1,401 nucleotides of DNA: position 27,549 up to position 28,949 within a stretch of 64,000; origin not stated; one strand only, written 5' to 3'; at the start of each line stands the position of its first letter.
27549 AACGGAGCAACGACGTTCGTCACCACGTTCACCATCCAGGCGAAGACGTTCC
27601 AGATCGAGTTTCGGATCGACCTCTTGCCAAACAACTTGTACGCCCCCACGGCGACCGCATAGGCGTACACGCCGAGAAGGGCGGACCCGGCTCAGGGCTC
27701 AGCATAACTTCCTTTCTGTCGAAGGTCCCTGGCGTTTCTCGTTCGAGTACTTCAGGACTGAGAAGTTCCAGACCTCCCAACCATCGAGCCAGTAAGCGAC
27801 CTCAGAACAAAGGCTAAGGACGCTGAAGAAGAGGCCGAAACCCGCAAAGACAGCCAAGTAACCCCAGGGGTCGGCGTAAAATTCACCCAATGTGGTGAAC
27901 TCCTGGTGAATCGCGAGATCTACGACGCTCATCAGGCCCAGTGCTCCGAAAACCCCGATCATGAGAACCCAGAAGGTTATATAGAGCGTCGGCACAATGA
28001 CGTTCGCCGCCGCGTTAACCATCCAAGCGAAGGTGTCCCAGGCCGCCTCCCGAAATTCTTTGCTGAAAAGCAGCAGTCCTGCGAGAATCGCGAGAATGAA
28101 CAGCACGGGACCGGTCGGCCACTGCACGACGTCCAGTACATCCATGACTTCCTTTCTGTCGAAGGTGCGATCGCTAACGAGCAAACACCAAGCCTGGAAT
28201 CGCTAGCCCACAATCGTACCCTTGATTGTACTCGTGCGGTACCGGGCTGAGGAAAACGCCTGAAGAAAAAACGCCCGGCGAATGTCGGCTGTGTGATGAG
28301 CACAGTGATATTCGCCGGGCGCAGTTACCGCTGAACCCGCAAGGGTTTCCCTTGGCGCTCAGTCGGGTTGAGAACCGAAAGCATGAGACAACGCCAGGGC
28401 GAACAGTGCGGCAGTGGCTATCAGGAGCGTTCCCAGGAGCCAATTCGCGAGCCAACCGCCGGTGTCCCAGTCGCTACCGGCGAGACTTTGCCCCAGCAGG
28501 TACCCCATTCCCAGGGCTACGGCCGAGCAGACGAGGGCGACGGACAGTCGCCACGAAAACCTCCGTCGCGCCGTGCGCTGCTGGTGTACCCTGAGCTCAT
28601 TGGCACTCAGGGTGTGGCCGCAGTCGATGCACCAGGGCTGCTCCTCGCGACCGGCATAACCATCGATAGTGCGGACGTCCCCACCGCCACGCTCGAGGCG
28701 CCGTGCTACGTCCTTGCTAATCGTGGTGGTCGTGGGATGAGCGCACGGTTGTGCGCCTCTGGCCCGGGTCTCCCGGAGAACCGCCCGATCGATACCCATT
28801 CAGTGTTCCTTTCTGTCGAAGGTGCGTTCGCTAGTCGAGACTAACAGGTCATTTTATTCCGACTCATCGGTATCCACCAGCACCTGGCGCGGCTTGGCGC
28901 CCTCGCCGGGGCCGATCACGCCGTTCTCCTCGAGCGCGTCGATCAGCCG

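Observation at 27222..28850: Tandem array of three paralogous small membrane-protein genes with duplicated leader and terminator cassettes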

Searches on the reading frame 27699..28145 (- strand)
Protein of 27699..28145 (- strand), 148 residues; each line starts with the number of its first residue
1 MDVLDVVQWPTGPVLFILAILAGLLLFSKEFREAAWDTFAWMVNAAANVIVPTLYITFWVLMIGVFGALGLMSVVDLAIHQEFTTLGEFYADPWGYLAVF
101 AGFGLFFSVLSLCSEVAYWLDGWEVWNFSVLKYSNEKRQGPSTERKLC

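Call 7: search_protein_families(library=pfam, proteins=[window:27699-28145:-], max_evalue=1)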
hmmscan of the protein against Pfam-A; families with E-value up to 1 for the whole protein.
window:27699-28145:- (148 aa): 0 families

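Call 12: find_encoding_contigs(protein=window:27699-28145:-, flank=6000, max_places=6)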
Protein window:27699-28145:- (148 aa): 4 contigs read that carry it; 4 places shown.
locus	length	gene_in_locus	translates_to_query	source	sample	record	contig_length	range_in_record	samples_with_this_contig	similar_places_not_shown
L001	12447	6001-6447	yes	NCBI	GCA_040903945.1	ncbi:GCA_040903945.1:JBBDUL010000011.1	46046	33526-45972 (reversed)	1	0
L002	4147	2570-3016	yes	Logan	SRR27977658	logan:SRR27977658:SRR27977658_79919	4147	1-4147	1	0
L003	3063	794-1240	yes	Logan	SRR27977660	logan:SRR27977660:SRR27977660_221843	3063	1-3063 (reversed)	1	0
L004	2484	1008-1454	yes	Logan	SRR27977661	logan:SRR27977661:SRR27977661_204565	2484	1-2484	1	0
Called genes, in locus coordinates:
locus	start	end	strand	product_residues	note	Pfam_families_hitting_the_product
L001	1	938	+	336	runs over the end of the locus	PF00004:AAA, PF23902:AAA_lid_PRS2_C (faint), PF17862:AAA_lid_3, PF01434:Peptidase_M41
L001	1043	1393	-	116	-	-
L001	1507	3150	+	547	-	PF03023:MurJ, PF01554:MatE (weak)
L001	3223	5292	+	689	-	PF13491:FtsK_4TM, PF17854:FtsK_alpha, PF01580:FtsK_SpoIIIE, PF09397:FtsK_gamma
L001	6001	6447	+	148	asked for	-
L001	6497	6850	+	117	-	-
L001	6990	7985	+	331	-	PF12844:HTH_19, PF13413:HTH_25, PF13560:HTH_31 (weak), PF09136:Glucodextran_B (weak), PF22820:TcaA_3rd_4th (faint), PF13464:RodZ_C (weak)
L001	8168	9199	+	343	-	PF00154:RecA_N, PF06745:ATPase, PF08423:Rad51, PF13481:AAA_25 (faint), PF27531:MT3502_N (weak), PF01637:ATPase_2 (weak), PF13479:AAA_24 (faint), PF21096:RecA_C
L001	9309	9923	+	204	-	PF27462:RecX_N, PF21982:RecX_HTH1, PF02631:RecX_HTH2, PF21981:RecX_HTH3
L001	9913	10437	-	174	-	PF02643:DUF192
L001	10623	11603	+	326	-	PF00487:FA_desaturase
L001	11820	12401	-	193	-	PF02698:DUF218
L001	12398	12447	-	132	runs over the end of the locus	PF04138:GtrA_DPMS_TM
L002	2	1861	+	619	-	?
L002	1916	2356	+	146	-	-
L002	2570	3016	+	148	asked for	-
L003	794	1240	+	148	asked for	-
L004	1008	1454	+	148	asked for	-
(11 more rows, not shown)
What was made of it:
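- On Integron cassette array: Neighbouring genes are FtsH, MurJ, FtsK, RodZ-like, RecA and RecX (call 12).
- Checked: The flanking genes are FtsK and an HTH_25/RodZ_C-like gene, followed by recA and recX (call 12).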

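Call 13: find_homologous_proteins(query=window:27699-28145:-, max_evalue=0.01)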
Query window:27699-28145:- (148 aa): 2 proteins with E <= 0.01 among 91 candidates.
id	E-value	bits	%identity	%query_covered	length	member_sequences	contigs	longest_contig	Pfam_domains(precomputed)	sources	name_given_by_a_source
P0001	8.6e-94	330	100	100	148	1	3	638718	-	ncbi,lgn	ncbi:MAG: hypothetical protein WD603_01155 [Patescibacteria group bacterium]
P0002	1.4e-74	268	81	100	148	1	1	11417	-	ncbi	-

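Call 14: find_encoding_contigs(protein=P0002, flank=6000, max_places=6)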
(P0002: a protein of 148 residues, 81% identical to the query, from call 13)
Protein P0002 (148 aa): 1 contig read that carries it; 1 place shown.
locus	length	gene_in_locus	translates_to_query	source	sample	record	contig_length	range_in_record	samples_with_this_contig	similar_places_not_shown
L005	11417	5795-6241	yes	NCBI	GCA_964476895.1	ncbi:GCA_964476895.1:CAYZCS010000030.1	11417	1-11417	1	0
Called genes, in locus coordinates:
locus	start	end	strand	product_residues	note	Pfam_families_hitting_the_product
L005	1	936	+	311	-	?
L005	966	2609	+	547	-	PF03023:MurJ, PF01554:MatE (weak)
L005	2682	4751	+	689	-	PF13491:FtsK_4TM, PF17854:FtsK_alpha, PF01580:FtsK_SpoIIIE, PF09397:FtsK_gamma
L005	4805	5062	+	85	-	-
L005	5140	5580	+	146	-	-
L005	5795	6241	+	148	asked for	-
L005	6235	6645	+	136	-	-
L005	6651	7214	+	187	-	-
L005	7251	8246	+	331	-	PF12844:HTH_19, PF13413:HTH_25, PF13560:HTH_31 (weak), PF09136:Glucodextran_B (faint), PF22820:TcaA_3rd_4th (faint), PF13464:RodZ_C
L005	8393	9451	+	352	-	PF00154:RecA_N, PF06745:ATPase (weak), PF08423:Rad51, PF13481:AAA_25 (faint), PF27531:MT3502_N (weak), PF01637:ATPase_2 (weak), PF13479:AAA_24 (faint), PF21096:RecA_C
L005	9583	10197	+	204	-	PF27462:RecX_N, PF21982:RecX_HTH1, PF02631:RecX_HTH2, PF21981:RecX_HTH3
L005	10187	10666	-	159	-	PF02643:DUF192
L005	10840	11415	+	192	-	?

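Call 25: find_homologous_proteins(query=A2, max_evalue=10)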
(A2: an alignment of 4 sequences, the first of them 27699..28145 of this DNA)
Query A2 (4 sequences) (148 aa, profile of the alignment): 4 proteins with E <= 10 among 4198 candidates.
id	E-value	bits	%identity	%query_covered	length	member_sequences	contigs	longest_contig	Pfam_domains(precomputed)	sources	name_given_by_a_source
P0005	3.7e-63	230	27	73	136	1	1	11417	-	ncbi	-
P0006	2.8e-56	207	27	45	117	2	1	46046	-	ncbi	ncbi:MAG: hypothetical protein WD603_01150 [Patescibacteria group bacterium]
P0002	5.3e-55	203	81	100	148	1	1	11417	-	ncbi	-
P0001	2.5e-54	201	100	100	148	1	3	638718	-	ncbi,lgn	ncbi:MAG: hypothetical protein WD603_01155 [Patescibacteria group bacterium]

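Call 32: predict_structure(alignment_id=A3)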
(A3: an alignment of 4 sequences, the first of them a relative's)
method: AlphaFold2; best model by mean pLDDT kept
length: 148 residues; sequences in the alignment: 4
mean_pLDDT: 54.9   pTM: 0.26
mean pLDDT of the five models: 54.9, 49.5, 48.2, 46.6, 44.9
residues with pLDDT >= 90: 0; 70-90: 2; 50-70: 102; < 50: 44
segments of 3 or more residues with pLDDT < 50: 1-10, 81-86, 122-133, 139-148
pLDDT, mean of each block of 10 residues (from residue 1): 46 59 53 54 54 64 68 62 48 57 63 58 46 48 42
secondary structure, 60 per line:
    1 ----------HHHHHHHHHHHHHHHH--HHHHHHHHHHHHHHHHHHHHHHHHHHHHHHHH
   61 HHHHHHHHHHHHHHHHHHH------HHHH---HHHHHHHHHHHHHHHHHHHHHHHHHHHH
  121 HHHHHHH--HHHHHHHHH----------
elements in order: H11-26 H29-79 H86-89 H93-127 H130-138

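Call 38: search_protein_representatives(alignment_id=A3)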
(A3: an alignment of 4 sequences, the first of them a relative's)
Query: 4 sequences, 136 profile positions. Proteins with E-value up to 0.001 (for the whole library): 3; up to 1e-10: 2; up to 1e-30: 2. The best 3 are listed.
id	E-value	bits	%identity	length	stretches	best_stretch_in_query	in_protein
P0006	8.9e-57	207.4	-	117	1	21-136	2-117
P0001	1.1e-54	200.7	-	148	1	2-136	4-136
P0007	5.0e-05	39.8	-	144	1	8-122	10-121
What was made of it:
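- An exhaustive HMMER search of 1.84 billion representatives found only the window's own P1 and P2 plus P0007 (E 5e-5) (call 38). The family is retained over deep divergence (call 38).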

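Call 40: find_encoding_contigs(protein=P0007, flank=8000, max_places=6)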
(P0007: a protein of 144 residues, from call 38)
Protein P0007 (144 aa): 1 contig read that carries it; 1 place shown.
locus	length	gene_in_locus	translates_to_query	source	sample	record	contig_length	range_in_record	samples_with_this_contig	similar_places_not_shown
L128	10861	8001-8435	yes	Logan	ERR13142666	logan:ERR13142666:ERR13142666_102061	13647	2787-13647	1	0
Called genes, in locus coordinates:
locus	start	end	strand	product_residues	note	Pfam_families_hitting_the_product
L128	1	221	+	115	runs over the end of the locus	-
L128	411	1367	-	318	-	PF00487:FA_desaturase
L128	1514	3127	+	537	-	PF03023:MurJ, PF13440:Polysacc_synt_3, PF01554:MatE (weak)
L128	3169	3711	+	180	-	-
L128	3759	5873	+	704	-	PF13491:FtsK_4TM, PF17854:FtsK_alpha, PF01580:FtsK_SpoIIIE, PF09397:FtsK_gamma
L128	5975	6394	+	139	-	-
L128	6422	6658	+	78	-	-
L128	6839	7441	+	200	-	-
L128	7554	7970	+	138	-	-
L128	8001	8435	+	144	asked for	-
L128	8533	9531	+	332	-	PF12844:HTH_19, PF13413:HTH_25, PF13560:HTH_31, PF09136:Glucodextran_B, PF22820:TcaA_3rd_4th (faint), PF13464:RodZ_C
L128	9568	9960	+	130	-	-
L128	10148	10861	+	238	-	?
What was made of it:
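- The genes share orientation and conserved synteny with murJ, ftsK and rodZ in three genomes, and a P1/P2-family gene lies immediately upstream of rodZ in window, L005 and L128 (calls 12, 14, 40).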

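Call 63: search_protein_families(library=pfam, proteins=[L005:4805-5062:+, L005:6762-7214:+, L128:5975-6394:+, L128:6422-6658:+, L128:6839-7441:+, L128:7554-7970:+, L128:8001-8435:+], max_evalue=0.5)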
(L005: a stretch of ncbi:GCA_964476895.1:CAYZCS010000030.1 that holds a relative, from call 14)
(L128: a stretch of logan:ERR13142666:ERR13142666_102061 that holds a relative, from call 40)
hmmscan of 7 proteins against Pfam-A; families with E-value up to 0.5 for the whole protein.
L005:4805-5062:+ (85 aa): 0 families

L005:6762-7214:+ (150 aa): 0 families

L128:5975-6394:+ (139 aa): 1 family
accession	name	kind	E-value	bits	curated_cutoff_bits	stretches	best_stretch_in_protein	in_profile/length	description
PF16720.10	Albumin_I_a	-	0.24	11.8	23.8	0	21-66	3-45/48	Albumin I chain a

L128:6422-6658:+ (78 aa): 7 families
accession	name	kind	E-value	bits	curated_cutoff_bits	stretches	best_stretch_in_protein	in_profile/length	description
PF14188.11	DUF4311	-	0.0013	19.1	27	1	5-65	152-207/212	Domain of unknown function (DUF4311)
PF12666.12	PrgI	-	0.014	16.3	27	1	11-47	48-86/91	PrgI family protein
PF10101.14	DUF2339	-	0.027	13.7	33.6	1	2-65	151-211/659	Predicted membrane protein (DUF2339)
PF18898.5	DUF5654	-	0.062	13.7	23.8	1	40-68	47-70/71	Family of unknown function (DUF5654)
PF12555.13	SteA-like_C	-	0.16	12.5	26.4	0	8-31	14-36/52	SteA-like C-terminal domain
PF13630.11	SdpI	-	0.25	11.9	28.2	1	7-62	28-68/71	SdpI/YfhL protein family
PF20664.2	DUF6814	-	0.46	11.2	25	0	4-62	4-53/71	Family of unknown function (DUF6814)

L128:6839-7441:+ (200 aa): 0 families

L128:7554-7970:+ (138 aa): 1 family
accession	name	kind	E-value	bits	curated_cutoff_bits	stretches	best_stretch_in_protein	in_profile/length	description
PF01757.29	Acyl_transf_3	-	0.028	13.9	31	1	16-128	152-261/326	Acyltransferase domain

L128:8001-8435:+ (144 aa): 4 families
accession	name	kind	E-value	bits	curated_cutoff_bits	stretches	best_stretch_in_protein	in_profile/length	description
PF09835.14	DUF2062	-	0.024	15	27.4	1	14-74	74-134/147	Uncharacterized protein conserved in bacteria (DUF2062)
PF14235.11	DUF4337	-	0.17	12.4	27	0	7-32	4-29/161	Domain of unknown function (DUF4337)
PF02937.20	COX6C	-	0.19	12.3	22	0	96-131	15-50/70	Cytochrome c oxidase subunit VIc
PF23906.1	DUF7248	-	0.37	11.3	27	1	53-79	13-39/58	Family of unknown function (DUF7248)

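Call 64: search_protein_families(library=padloc, proteins=[window:27699-28145:-, L005:4805-5062:+, L005:6762-7214:+, L128:5975-6394:+, L128:6839-7441:+, L128:7554-7970:+], max_evalue=0.5)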
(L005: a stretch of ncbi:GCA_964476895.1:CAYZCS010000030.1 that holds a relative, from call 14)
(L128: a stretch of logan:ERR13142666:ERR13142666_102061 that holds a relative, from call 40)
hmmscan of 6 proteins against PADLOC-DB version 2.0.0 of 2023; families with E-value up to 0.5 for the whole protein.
window:27699-28145:- (148 aa): 0 families

L005:4805-5062:+ (85 aa): 0 families

L005:6762-7214:+ (150 aa): 0 families

L128:5975-6394:+ (139 aa): 0 families

L128:6839-7441:+ (200 aa): 0 families

L128:7554-7970:+ (138 aa): 0 families

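Call 65: search_protein_families(library=phrogs, proteins=[window:27699-28145:-, L005:4805-5062:+, L005:6762-7214:+, L128:5975-6394:+, L128:6839-7441:+, L128:7554-7970:+], max_evalue=0.5)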
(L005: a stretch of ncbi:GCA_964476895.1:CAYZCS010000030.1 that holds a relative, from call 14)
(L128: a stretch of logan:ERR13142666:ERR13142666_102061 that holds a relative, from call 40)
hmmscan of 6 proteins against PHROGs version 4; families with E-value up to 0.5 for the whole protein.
window:27699-28145:- (148 aa): 0 families

L005:4805-5062:+ (85 aa): 0 families

L005:6762-7214:+ (150 aa): 1 family
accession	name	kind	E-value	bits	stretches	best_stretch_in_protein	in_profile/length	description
phrog_996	-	unknown function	0.13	13.1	1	4-53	81-130/248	-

L128:5975-6394:+ (139 aa): 1 family
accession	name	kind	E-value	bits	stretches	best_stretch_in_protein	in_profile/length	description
phrog_9849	-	unknown function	0.2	12.4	1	23-81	33-89/240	-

L128:6839-7441:+ (200 aa): 0 families

L128:7554-7970:+ (138 aa): 1 family
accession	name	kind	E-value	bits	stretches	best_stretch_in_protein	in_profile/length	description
phrog_14616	-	unknown function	0.3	11.6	0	20-61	70-106/162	-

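Call 68: find_related_loci(query=A6, collection=viral_contigs, flank=5000)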
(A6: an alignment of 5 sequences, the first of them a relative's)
Query A6 (148 aa) in viral_contigs; peptide patterns used: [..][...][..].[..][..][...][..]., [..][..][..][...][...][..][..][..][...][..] (x = any residue, [..] = any of these).
59 stretches matched a pattern, but none encodes a relative of the query by tblastn (E <= 1e-3).

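Call 76: search_solved_structures(query=A6, max_evalue=10)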
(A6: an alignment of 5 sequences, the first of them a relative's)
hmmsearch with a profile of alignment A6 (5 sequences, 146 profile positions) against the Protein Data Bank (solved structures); distinct sequences matched with E-value up to 10: 3.
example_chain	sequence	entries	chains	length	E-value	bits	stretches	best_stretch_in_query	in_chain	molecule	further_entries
8jm9_A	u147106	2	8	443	0.065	16.6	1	9-111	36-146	Gustatory receptor for sugar taste 43a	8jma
8x82_A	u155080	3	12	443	0.065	16.6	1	9-111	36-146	Gustatory receptor for sugar taste 43a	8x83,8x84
8d09_A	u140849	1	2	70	0.58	13.5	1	87-129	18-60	HALC4_136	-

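Call 88: search_protein_families(library=pfam, alignment_id=A6, max_evalue=10)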
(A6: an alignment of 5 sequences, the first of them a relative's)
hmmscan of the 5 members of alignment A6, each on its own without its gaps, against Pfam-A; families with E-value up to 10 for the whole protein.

A. member 1, P0001 (148 aa): 1 family
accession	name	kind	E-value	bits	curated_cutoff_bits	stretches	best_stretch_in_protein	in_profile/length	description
PF24661.1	DUF7649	-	1.4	9.5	27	1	11-66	24-79/85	Domain of unknown function (DUF7649)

B. families by the number of members that match (of 5 scanned): 8 families
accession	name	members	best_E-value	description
PF09835.14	DUF2062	3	0.024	Uncharacterized protein conserved in bacteria (DUF2062)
PF24661.1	DUF7649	2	1.4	Domain of unknown function (DUF7649)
PF14927.11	Neurensin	1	0.15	Neurensin/Transmembrane protein 74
PF14235.11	DUF4337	1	0.17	Domain of unknown function (DUF4337)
PF02937.20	COX6C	1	0.19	Cytochrome c oxidase subunit VIc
PF23906.1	DUF7248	1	0.37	Family of unknown function (DUF7248)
PF07916.16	TraG_N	1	0.58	TraG-like protein, N-terminal region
PF04888.17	SseC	1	2.1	Secretion system effector C (SseC) like family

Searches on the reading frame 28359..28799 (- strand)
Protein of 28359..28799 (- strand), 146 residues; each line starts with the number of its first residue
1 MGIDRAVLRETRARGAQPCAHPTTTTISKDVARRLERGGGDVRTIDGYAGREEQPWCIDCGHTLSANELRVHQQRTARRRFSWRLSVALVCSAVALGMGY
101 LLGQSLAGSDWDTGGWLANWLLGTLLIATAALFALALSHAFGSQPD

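Call 7: search_protein_families(library=pfam, proteins=[window:28359-28799:-], max_evalue=1)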
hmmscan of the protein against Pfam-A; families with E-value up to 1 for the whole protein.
window:28359-28799:- (146 aa): 3 families
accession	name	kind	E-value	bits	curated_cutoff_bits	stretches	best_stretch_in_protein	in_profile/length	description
PF08790.17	zf-LYAR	-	0.08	13.3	20.7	1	57-74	3-20/28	LYAR-type C2HC zinc finger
PF07264.17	EI24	-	0.09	13.3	32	1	78-140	11-81/199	Sulfate transporter CysZ/Etoposide-induced protein 2.4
PF05962.17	HutD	-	0.12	13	25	1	53-91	6-41/181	HutD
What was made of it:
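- On Zinc ribbon or zinc finger (P3 N-terminal domain): Pfam zf-LYAR reaches only E 0.08, below its cutoff (call 7).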

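Call 15: find_homologous_proteins(query=window:28359-28799:-, max_evalue=0.01)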
Query window:28359-28799:- (146 aa): 2 proteins with E <= 0.01 among 240 candidates.
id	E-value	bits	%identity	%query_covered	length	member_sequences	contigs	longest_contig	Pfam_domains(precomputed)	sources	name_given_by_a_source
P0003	9.2e-93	326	100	100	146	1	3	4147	-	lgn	-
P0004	6.0e-65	236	69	100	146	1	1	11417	-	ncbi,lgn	-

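Call 64: search_protein_families(library=padloc, proteins=[window:28359-28799:-], max_evalue=0.5)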
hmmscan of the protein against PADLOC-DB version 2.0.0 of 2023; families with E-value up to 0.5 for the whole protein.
window:28359-28799:- (146 aa): 0 families

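Call 65: search_protein_families(library=phrogs, proteins=[window:28359-28799:-], max_evalue=0.5)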
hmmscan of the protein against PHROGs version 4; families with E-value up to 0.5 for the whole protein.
window:28359-28799:- (146 aa): 2 families
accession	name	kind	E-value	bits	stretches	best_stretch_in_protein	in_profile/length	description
phrog_21821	-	unknown function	0.11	13.7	1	22-44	41-65/85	-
phrog_32830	-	unknown function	0.31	12.3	1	97-144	29-76/90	-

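Call 67: predict_structure(alignment_id=A5)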
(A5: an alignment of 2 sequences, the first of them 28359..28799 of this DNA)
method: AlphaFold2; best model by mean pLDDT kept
length: 146 residues; sequences in the alignment: 2
mean_pLDDT: 61.7   pTM: 0.35
mean pLDDT of the five models: 61.7, 59.8, 59.0, 58.9, 58.9
residues with pLDDT >= 90: 0; 70-90: 47; 50-70: 71; < 50: 28
segments of 3 or more residues with pLDDT < 50: 1-4, 41-51, 143-146
pLDDT, mean of each block of 10 residues (from residue 1): 47 53 52 54 42 60 69 70 76 75 59 64 80 73 46
secondary structure, 60 per line:
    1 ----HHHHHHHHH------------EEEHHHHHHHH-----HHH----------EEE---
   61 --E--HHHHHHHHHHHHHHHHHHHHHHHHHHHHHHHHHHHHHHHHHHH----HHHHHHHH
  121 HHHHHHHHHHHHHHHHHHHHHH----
elements in order: H5-13 E26-28 H29-36 E55-57 H66-108 H113-142
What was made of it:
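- AlphaFold models are of low confidence (pLDDT 55 and 62; calls 32, 67).
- Tried and rejected: AlphaFold2 on P2 (4 sequences) and P3 (2 sequences) gave pLDDT 55 and 62, too low to interpret (calls 32, 67).
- On Zinc ribbon or zinc finger (P3 N-terminal domain): The AlphaFold model has pLDDT 42-60 in this domain (call 67).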

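Call 69: find_related_loci(query=A5, collection=viral_contigs, flank=5000)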
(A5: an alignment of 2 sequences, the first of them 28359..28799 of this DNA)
Query A5 (146 aa) in viral_contigs; peptide patterns used: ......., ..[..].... (x = any residue, [..] = any of these).
69 stretches matched a pattern, but none encodes a relative of the query by tblastn (E <= 1e-3).
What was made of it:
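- On Known anti-phage defence systems (PADLOC) or phage protein families (PHROGs): No relatives were found in IMG/VR (calls 68, 69).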

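Call 75: search_solved_structures(query=A5, max_evalue=10)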
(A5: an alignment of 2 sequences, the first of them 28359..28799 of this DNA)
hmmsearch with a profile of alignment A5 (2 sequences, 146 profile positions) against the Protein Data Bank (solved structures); distinct sequences matched with E-value up to 10: 3.
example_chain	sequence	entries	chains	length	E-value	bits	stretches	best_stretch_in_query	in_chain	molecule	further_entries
2na9_A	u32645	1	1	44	0.33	14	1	110-142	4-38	Cytokine receptor common subunit beta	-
1x6e_A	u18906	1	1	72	0.43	13.7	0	47-76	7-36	Zinc finger protein 24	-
2miu_A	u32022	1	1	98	4.1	10.5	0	48-68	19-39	Four and a half LIM domains protein 2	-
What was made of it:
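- Tried and rejected: PDB sequence searches found nothing significant (calls 75, 76).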

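Call 78: fold_search(model_id=the predicted structure, library=pdb)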
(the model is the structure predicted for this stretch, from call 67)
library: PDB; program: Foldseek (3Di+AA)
matches with E <= 10: 43; with E <= 0.001: 0
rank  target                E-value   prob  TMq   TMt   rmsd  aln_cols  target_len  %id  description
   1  3lay_J                2.2e+00  0.21  0.29  0.42   5.0        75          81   15  Alpha-Helical barrel formed by the decamer of the zinc resistance-associated protein (STM4172) from Salmonella enteric (released 2010-01-19)
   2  3lay_G                2.5e+00  0.20  0.28  0.43   5.0        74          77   15  Alpha-Helical barrel formed by the decamer of the zinc resistance-associated protein (STM4172) from Salmonella enteric (released 2010-01-19)
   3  9uas_F                2.9e+00  0.04  0.24  0.22  17.3       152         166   14  PSI-LHCE-LHCII from Euglena gracilis (released 2026-04-01)
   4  3lay_F                3.1e+00  0.15  0.29  0.44   5.8        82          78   15  Alpha-Helical barrel formed by the decamer of the zinc resistance-associated protein (STM4172) from Salmonella enteric (released 2010-01-19)
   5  3lay_H                3.1e+00  0.15  0.28  0.42   5.9        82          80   15  Alpha-Helical barrel formed by the decamer of the zinc resistance-associated protein (STM4172) from Salmonella enteric (released 2010-01-19)
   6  3lay_D                3.7e+00  0.15  0.29  0.45   5.0        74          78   16  Alpha-Helical barrel formed by the decamer of the zinc resistance-associated protein (STM4172) from Salmonella enteric (released 2010-01-19)
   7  9eg1_E                3.9e+00  0.06  0.26  0.15  19.6       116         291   14  COP9 signalosome deneddylation complex with cullin-5 (released 2025-12-03)
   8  6b87_C                4.8e+00  0.13  0.29  0.39   5.7        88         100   22  Crystal structure of transmembrane protein TMHC2_E (released 2018-03-14)
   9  9lli_O                5.1e+00  0.11  0.23  0.39   5.3        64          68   19  Cryo-EM structure of D1R in complex with de novo designed GEM targeting TM1/2/4 and GEM targeting TM3/4/5, and negativ (released 2026-03-04)
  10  3epv_A                5.1e+00  0.11  0.31  0.38   5.1        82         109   20  X-ray Structure of the Metal-sensor CnrX in both the Apo- and Copper-bound Forms (released 2008-11-25)
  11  9vfj_F                5.1e+00  0.03  0.24  0.22  17.0       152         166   13  PSI-LHCI of Euglena gracilis strain Z (released 2025-10-08)
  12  6ha8_V                5.4e+00  0.28  0.41  0.13   4.3        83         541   11  Cryo-EM structure of the ABCF protein VmlR bound to the Bacillus subtilis ribosome (released 2018-08-29)
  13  6o35_D                5.4e+00  0.11  0.28  0.40   8.4        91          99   12  Crystal structure of a de novo designed octameric helical-bundle protein (released 2020-03-18)
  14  8u5w_D                5.8e+00  0.23  0.33  0.59   3.9        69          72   14  De novo designed pentameric helical bundle protein (released 2024-09-25)
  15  6hk5_A                5.8e+00  0.20  0.30  0.57   4.0        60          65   25  X-ray structure of a truncated mutant of the metallochaperone CooJ with a high-affinity nickel-binding site (released 2019-03-27)
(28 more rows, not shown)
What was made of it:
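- Tried and rejected: Foldseek of the P3 model against the PDB gave a best E-value of 2.2 (call 78).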
